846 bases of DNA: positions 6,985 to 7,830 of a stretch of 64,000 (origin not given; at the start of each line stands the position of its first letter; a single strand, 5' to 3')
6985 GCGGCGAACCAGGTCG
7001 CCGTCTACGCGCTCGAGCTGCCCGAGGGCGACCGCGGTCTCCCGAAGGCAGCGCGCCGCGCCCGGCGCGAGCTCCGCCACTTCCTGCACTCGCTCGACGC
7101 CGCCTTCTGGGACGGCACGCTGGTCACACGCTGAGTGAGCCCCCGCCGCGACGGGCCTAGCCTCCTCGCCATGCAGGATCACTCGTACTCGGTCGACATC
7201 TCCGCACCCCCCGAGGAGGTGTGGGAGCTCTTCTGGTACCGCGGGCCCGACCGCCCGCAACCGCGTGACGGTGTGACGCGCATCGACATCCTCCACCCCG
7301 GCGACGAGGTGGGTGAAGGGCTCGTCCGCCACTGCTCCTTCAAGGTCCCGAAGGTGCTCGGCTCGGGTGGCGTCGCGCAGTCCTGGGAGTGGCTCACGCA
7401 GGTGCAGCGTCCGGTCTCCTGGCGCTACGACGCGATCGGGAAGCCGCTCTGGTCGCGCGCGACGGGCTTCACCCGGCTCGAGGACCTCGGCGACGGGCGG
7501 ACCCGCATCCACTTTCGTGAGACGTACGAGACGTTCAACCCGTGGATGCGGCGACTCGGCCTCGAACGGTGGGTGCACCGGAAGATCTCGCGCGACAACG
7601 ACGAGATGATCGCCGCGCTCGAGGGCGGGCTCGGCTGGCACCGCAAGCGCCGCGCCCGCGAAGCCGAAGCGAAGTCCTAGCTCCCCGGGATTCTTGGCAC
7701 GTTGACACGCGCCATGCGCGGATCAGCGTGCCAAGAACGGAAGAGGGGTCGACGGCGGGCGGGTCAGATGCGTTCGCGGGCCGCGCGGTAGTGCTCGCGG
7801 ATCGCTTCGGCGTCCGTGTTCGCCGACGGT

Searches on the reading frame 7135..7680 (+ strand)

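Call 16: search_protein_families(library=pfam, proteins=[window:7135-7680:+], max_evalue=0.0001)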
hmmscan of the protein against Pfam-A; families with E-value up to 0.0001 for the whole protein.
window:7135-7680:+ (181 aa): 1 family
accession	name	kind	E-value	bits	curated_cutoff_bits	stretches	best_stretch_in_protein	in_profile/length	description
PF10604.15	Polyketide_cyc2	-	9.6e-09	36.1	27.4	1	14-163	2-142/142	Polyketide cyclase / dehydrase and lipid transport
